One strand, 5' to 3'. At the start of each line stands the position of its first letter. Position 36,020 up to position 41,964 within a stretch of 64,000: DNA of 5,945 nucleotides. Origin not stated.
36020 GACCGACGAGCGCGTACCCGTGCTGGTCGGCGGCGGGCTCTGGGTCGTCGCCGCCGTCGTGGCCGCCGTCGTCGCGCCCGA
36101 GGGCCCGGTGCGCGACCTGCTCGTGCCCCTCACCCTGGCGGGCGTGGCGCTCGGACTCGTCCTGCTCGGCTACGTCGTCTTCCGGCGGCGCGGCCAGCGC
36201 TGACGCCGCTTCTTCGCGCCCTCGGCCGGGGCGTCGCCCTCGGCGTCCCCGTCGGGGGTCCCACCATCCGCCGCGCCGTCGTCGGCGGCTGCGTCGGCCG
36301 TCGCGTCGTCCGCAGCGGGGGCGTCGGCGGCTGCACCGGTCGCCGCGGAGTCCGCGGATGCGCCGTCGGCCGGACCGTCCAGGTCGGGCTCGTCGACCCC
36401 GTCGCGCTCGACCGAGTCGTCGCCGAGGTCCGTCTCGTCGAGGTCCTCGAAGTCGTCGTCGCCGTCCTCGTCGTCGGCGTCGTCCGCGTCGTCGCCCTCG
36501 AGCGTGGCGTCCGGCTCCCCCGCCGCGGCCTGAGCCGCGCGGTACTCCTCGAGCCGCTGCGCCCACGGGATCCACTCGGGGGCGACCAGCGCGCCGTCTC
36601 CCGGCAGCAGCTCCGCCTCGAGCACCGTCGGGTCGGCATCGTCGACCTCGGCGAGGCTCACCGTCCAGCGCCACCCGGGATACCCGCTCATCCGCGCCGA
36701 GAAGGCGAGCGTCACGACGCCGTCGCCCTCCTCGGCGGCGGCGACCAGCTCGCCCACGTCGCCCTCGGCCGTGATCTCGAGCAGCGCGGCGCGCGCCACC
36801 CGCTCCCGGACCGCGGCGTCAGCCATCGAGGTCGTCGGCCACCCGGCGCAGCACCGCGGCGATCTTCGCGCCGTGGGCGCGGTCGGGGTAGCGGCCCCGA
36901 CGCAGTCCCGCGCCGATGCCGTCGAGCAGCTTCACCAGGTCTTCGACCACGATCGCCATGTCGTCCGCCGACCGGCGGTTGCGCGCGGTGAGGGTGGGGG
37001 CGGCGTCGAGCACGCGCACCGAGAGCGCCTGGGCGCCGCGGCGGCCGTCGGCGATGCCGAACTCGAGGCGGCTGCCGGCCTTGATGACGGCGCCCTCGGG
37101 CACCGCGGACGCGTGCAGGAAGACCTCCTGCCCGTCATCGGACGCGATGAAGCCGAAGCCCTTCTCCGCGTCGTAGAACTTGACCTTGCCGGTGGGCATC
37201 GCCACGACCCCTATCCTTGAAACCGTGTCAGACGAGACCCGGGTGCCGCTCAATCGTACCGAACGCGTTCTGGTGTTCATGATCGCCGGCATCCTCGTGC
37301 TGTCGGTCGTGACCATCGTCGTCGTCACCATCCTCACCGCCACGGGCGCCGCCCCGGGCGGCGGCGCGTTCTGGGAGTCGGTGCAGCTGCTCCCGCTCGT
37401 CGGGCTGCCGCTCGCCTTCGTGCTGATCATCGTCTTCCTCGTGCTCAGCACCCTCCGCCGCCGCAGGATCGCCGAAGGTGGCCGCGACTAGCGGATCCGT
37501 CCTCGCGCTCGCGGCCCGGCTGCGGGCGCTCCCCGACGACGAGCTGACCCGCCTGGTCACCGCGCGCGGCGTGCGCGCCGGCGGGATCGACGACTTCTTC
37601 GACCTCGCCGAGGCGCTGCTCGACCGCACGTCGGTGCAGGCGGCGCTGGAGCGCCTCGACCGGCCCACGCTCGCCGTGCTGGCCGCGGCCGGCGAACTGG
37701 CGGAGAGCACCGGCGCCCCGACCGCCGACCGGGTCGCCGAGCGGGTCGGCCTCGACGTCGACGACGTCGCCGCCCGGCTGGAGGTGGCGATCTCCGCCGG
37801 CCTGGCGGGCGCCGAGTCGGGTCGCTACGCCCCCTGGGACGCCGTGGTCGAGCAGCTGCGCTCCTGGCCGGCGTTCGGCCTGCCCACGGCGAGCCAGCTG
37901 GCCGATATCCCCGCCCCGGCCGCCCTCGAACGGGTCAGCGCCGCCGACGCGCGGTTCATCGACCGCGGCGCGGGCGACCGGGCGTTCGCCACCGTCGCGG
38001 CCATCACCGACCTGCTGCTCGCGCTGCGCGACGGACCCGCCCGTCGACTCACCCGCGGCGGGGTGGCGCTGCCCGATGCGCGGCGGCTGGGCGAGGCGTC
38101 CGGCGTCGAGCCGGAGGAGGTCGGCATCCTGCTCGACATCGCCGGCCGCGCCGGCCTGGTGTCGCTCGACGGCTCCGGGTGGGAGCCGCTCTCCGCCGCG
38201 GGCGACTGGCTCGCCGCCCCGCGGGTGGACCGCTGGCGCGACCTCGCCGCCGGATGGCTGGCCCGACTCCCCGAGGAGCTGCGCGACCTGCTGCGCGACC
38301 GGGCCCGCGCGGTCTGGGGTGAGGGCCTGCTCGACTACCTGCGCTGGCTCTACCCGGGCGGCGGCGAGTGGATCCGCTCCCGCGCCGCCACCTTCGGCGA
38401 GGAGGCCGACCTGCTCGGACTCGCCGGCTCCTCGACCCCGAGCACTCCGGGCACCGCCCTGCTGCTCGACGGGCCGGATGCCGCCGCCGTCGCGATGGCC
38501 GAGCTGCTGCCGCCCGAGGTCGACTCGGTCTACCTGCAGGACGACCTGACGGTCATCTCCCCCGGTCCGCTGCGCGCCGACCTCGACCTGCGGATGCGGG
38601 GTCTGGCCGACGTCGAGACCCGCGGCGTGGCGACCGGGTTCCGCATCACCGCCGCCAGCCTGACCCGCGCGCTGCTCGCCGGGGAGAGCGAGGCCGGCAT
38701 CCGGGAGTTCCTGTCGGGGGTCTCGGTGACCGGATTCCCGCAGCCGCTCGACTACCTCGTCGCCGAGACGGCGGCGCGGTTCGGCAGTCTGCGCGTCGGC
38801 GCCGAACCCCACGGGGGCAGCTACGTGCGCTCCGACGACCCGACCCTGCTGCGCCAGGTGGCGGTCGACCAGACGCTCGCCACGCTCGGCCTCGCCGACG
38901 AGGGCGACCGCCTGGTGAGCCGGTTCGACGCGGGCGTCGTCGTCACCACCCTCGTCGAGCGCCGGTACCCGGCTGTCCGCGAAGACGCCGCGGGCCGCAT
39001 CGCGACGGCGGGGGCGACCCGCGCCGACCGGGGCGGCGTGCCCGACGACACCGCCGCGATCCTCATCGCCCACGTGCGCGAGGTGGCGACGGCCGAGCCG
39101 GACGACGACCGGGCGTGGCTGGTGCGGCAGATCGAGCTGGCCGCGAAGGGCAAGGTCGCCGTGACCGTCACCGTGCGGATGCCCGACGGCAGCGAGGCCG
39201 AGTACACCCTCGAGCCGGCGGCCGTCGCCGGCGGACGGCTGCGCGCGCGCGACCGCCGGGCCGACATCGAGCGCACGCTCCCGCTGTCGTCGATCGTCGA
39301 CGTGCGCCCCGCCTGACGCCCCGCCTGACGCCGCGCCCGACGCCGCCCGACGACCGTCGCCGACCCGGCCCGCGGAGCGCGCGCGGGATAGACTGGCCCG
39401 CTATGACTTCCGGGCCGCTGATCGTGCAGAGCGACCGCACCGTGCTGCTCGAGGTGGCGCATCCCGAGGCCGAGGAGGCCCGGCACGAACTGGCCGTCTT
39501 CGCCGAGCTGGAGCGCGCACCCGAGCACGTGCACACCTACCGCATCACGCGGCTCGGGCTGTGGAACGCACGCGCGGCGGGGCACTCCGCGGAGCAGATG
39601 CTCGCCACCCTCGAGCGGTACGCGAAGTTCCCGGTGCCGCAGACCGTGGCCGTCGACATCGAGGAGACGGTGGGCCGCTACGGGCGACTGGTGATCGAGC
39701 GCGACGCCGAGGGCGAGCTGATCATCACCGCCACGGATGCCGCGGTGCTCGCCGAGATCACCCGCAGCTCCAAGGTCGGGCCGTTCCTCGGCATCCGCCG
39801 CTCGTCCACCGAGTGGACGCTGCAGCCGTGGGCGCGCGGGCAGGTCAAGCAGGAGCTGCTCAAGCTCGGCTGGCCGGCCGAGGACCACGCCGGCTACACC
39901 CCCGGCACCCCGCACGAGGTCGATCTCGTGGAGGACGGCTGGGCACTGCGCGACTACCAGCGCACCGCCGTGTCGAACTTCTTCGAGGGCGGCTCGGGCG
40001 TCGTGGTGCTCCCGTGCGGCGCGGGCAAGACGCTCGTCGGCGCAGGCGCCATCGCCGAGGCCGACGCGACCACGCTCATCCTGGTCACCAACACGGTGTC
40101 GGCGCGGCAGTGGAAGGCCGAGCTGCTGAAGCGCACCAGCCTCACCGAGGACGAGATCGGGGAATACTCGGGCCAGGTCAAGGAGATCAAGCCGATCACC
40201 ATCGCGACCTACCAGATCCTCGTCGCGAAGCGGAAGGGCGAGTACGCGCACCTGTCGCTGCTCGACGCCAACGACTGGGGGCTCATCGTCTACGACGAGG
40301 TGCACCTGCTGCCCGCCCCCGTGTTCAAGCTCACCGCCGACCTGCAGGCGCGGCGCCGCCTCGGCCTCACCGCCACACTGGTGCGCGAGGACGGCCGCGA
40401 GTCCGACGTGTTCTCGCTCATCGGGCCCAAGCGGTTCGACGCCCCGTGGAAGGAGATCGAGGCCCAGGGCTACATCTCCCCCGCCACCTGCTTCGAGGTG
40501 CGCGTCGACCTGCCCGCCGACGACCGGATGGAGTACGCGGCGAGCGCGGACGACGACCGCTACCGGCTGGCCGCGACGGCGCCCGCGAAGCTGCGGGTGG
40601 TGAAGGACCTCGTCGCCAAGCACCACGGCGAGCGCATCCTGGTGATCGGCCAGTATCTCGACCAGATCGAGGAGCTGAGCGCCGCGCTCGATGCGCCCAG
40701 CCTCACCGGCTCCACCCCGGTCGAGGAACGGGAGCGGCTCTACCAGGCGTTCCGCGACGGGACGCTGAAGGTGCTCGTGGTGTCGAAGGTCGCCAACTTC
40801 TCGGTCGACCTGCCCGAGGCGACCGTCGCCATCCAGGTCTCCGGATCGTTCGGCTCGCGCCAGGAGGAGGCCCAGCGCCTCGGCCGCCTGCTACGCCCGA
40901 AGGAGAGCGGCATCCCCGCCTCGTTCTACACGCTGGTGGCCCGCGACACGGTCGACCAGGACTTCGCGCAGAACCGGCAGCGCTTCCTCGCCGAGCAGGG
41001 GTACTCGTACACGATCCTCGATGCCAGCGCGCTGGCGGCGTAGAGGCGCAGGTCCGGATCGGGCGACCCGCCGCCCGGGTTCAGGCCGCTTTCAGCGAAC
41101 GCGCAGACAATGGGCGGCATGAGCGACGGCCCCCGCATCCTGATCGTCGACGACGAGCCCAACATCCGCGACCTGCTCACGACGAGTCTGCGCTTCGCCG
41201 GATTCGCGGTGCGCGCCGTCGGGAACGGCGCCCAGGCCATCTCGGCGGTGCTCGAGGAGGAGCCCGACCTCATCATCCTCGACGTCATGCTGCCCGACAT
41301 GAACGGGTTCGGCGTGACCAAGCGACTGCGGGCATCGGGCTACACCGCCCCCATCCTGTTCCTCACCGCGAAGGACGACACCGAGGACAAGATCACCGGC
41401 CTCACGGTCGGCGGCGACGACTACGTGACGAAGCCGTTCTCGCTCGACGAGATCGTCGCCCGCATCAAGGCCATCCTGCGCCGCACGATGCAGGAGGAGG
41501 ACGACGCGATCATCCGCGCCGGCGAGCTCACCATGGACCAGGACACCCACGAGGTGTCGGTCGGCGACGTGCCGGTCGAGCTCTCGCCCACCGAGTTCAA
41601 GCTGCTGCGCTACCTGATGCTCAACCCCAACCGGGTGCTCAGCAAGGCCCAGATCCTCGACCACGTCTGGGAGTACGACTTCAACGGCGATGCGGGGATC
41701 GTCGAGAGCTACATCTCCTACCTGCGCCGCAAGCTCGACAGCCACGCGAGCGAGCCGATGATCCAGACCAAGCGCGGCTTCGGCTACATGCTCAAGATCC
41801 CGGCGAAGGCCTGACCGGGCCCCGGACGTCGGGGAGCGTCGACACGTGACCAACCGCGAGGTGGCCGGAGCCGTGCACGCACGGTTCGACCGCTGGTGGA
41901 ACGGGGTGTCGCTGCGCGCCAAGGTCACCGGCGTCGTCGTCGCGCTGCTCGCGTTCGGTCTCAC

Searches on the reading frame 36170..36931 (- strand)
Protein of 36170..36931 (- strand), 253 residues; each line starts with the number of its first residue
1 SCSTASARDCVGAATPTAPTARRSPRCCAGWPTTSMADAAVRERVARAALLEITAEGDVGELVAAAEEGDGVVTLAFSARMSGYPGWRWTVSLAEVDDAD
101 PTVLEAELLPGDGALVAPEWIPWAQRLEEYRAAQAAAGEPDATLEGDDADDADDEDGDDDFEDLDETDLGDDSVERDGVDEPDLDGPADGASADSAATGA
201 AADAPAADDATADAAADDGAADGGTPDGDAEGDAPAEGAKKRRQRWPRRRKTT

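Call 16: search_protein_families(library=pfam, proteins=[window:36170-36931:-], max_evalue=0.001)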
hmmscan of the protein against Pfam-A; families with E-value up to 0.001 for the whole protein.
window:36170-36931:- (253 aa): 1 family
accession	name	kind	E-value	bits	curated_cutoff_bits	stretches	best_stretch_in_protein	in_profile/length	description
PF11228.13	DUF3027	-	8.1e-20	72.1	25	1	60-129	1-71/193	Protein of unknown function (DUF3027)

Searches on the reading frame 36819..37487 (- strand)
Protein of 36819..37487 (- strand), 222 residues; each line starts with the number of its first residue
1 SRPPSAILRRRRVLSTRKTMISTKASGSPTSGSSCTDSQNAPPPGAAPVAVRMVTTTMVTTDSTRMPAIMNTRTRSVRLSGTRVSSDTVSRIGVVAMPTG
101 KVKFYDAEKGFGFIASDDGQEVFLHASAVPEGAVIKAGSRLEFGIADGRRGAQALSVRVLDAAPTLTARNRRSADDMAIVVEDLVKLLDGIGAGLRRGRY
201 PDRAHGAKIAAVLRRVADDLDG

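Call 16: search_protein_families(library=pfam, proteins=[window:36819-37487:-], max_evalue=0.001)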
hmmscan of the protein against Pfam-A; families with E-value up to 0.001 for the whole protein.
window:36819-37487:- (222 aa): 1 family
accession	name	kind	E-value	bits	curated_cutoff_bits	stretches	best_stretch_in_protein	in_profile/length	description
PF00313.28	CSD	-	4.2e-14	52.6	27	1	99-159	2-65/66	'Cold-shock' DNA-binding domain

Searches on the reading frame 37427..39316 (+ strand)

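Call 15: search_protein_families(library=pfam, proteins=[window:37427-39316:+], max_evalue=0.001)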
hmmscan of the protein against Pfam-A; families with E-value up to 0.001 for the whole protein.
window:37427-39316:+ (629 aa): 1 family
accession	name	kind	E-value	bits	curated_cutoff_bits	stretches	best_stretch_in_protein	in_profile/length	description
PF13625.11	Helicase_C_3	-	5.3e-29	101.2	34.2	1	369-490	2-122/125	Helicase conserved C-terminal domain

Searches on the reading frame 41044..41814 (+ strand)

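Call 15: search_protein_families(library=pfam, proteins=[window:41044-41814:+], max_evalue=0.001)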
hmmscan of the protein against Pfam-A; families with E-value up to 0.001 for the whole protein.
window:41044-41814:+ (256 aa): 2 families
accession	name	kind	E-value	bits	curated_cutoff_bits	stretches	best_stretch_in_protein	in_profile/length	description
PF00072.30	Response_reg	-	4.5e-31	107.7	30.2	1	32-142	1-111/111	Response regulator receiver domain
PF00486.34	Trans_reg_C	-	1.2e-27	96.2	26.2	1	177-250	3-77/77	Transcriptional regulatory protein, C terminal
